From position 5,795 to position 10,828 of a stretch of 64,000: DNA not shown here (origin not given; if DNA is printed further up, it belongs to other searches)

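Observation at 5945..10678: Single 1577-aa polypeptide fusing a Dpm1-like GT2, a processive QxxRW GT2, a Wzx-like flippase and a GT4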

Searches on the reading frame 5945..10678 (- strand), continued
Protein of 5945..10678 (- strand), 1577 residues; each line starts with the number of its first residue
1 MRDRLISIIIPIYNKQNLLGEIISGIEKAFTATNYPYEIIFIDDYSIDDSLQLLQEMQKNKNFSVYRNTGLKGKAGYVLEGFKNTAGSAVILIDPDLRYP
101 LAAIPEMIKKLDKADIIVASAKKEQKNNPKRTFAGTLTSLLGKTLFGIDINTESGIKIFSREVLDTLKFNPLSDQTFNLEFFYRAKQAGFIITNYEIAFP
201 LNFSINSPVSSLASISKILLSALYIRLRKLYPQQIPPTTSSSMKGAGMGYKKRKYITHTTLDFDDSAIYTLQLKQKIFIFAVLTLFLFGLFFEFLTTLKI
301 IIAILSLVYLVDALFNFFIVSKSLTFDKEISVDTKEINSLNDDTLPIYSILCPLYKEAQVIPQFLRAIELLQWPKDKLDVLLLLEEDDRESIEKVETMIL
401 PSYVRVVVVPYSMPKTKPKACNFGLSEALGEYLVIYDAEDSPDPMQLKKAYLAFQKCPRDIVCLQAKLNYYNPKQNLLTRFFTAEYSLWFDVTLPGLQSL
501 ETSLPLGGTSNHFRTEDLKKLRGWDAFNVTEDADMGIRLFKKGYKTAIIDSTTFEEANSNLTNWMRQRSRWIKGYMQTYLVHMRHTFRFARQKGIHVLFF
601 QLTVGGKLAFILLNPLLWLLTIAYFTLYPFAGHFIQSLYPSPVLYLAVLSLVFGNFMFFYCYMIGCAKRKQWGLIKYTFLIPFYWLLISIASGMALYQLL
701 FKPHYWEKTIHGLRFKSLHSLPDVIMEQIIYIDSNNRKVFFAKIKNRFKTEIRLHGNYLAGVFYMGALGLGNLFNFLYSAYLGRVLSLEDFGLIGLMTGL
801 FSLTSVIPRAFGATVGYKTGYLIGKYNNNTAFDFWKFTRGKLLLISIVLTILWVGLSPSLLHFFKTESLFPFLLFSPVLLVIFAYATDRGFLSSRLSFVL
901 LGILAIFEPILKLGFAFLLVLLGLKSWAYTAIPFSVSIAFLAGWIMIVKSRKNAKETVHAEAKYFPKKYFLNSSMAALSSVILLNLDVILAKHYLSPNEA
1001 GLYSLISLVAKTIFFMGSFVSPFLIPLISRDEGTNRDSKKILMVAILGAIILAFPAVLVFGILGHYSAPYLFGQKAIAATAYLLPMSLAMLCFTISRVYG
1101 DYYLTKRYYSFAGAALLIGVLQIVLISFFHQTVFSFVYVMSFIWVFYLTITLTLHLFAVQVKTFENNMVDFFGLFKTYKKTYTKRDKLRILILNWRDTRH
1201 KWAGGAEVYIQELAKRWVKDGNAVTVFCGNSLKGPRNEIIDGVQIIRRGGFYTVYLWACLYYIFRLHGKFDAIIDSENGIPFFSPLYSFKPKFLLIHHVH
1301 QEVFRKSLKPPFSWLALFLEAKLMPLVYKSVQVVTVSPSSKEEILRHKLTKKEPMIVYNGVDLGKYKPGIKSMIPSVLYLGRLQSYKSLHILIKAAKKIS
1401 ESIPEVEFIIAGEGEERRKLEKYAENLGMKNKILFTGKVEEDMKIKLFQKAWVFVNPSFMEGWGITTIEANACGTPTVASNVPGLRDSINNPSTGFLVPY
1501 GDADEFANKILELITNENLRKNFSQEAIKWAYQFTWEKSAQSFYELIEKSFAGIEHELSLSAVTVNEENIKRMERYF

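Call 82: search_solved_structures(query=A3, max_evalue=10)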
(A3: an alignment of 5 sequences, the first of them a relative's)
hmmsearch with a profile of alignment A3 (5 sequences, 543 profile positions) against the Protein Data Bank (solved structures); distinct sequences matched with E-value up to 10: 1.
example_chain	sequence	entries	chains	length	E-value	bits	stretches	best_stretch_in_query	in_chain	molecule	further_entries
5hi8_A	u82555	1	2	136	2.5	10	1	466-510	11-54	Antenna protein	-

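Call 83: search_solved_structures(query=A4, max_evalue=10)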
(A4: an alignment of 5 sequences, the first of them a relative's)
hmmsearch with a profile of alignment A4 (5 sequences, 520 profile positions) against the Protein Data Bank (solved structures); distinct sequences matched with E-value up to 10: 0.

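Call 84: search_protein_families(library=ncbifam, proteins=[L003:19297-20868:+, L003:20870-22510:+, L003:22512-23759:+, L003:23853-24473:+, L009:15525-17405:+], max_evalue=1)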
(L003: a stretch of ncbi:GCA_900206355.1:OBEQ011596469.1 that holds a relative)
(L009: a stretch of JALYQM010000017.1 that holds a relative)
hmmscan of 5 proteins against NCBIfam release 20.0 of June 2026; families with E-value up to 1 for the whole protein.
L003:19297-20868:+ (523 aa): 1 family
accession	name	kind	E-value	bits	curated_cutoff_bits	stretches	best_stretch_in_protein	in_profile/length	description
NF047440.1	LA3751_2_3_fam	subfamily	5.1e-14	51.9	200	2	94-278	73-248/460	LA_3751/LA_3752 family putative glycosyltransferase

L003:20870-22510:+ (546 aa): 1 family
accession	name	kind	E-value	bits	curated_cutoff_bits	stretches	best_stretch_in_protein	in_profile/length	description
NF047440.1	LA3751_2_3_fam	subfamily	0.00014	20.8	200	1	113-407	103-380/460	LA_3751/LA_3752 family putative glycosyltransferase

L003:22512-23759:+ (415 aa): 2 families
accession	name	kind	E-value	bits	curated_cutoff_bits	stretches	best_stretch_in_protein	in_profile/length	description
NF002619.0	PRK02271.1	equivalog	0.031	13.6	276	1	210-252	49-91/329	5,10-methylenetetrahydromethanopterin reductase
NF052633.1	LysR_TF_PsrA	exception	0.035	13.1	540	1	49-101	124-176/297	L-proline-binding transcription factor PsrA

L003:23853-24473:+ (206 aa): 1 family
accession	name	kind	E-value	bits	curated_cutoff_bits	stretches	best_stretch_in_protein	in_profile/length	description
NF053819.1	EF0750_LPXTG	subfamily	0.24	11.9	47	0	1-33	1-29/105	EF2685/EF0750 family sortase-dependent surface protein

L009:15525-17405:+ (626 aa): 6 families
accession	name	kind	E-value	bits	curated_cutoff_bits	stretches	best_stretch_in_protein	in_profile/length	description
TIGR00815.1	sulP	subfamily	3.6e-121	405.4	380.45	1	60-592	1-554/565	sulfate permease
NF008660.1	PRK11660.1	equivalog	1e-57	195.9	614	2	296-606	270-565/572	C4-dicarboxylic acid transporter DauA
NF050096.1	BicarbTportBicA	equivalog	8.4e-33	113.7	880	1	75-603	14-540/547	bicarbonate transporter BicA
TIGR00377.1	ant_ant_sig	superfamily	9.6e-08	31.9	53.45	1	496-589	7-98/108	anti-sigma factor antagonist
TIGR02886.1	spore_II_AA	equivalog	6.4e-06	26.1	114.75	1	503-594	10-99/106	anti-sigma F factor antagonist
NF052652.1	YtvA_fam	equivalog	0.00066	19.3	250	1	490-587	133-228/243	YtvA family blue-light photoreceptor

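Call 89: search_protein_families(library=pfam, proteins=[L014:4809-7202:-, L014:7199-9625:-, L014:9947-11491:+, L014:12029-13240:+, L010:5108-5893:-, L010:4350-5111:-, L010:3430-4344:-, L010:6044-7414:+, L010:8209-10284:-, L010:10912-12015:+], max_evalue=0.0001)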
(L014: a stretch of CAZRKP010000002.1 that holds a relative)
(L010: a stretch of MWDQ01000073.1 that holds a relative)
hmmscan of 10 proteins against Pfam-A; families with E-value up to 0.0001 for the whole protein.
L014:4809-7202:- (797 aa): 1 family
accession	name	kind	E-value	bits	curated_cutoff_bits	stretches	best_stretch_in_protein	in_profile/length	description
PF07691.17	PA14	-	2e-07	31.4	24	1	224-335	27-145/147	PA14 domain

L014:7199-9625:- (808 aa): 1 family
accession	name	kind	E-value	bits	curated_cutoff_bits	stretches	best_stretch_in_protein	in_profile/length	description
PF00150.24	Cellulase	-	8.1e-06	26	23.5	0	374-515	21-127/272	Cellulase (glycosyl hydrolase family 5)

L014:9947-11491:+ (514 aa): 3 families
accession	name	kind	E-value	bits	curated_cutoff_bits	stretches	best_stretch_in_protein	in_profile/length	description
PF13632.12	Glyco_trans_2_3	-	4.3e-25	89.1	27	1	187-383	3-194/198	Glycosyl transferase family group 2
PF13641.12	Glyco_tranf_2_3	-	3.4e-23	83.3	27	1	101-327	3-230/230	Glycosyltransferase like family 2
PF00535.33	Glycos_transf_2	-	1.9e-09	38.1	23.3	1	102-238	1-132/168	Glycosyl transferase family 2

L014:12029-13240:+ (403 aa): 3 families
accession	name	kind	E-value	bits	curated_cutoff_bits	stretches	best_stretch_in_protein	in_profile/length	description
PF00009.33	GTP_EFTU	-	6.7e-57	192.6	26.5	1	10-209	1-187/188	Elongation factor Tu GTP binding domain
PF03143.23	GTP_EFTU_D3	-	3.4e-39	133.9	27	1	307-401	1-105/106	Elongation factor Tu C-terminal domain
PF03144.31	GTP_EFTU_D2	-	8e-18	65.1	30.3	1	233-303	1-73/73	Elongation factor Tu domain 2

L010:5108-5893:- (261 aa): 1 family
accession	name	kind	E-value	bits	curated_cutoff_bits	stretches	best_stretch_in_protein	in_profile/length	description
PF00924.24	MS_channel_2nd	-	1.5e-14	54.3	20.2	1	109-175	2-68/68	Mechanosensitive ion channel, beta-domain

L010:4350-5111:- (253 aa): 1 family
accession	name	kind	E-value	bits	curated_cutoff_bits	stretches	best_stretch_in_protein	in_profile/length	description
PF01416.25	PseudoU_synth_1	-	2e-38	131.6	23.3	2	143-251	1-107/108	tRNA pseudouridine synthase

L010:3430-4344:- (304 aa): 2 families
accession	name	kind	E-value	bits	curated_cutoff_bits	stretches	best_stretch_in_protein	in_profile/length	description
PF02873.21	MurB_C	-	2.6e-35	121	27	1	202-300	2-99/99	UDP-N-acetylenolpyruvoylglucosamine reductase, C-terminal domain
PF01565.28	FAD_binding_4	-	9.1e-15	55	26.4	1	39-161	2-133/139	FAD binding domain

L010:6044-7414:+ (456 aa): 3 families
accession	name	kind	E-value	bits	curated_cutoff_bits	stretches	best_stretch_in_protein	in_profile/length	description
PF13632.12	Glyco_trans_2_3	-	1.5e-22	80.8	27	1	171-368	2-189/198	Glycosyl transferase family group 2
PF13641.12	Glyco_tranf_2_3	-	8.4e-22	78.7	27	1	86-313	3-230/230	Glycosyltransferase like family 2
PF00535.33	Glycos_transf_2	-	5.8e-09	36.5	23.3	1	87-202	1-113/168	Glycosyl transferase family 2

L010:8209-10284:- (691 aa): 0 families

L010:10912-12015:+ (367 aa): 1 family
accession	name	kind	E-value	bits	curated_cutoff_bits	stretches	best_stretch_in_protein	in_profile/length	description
PF11306.15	DUF3108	-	3.4e-14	53.6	26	1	131-342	2-208/209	Protein of unknown function (DUF3108)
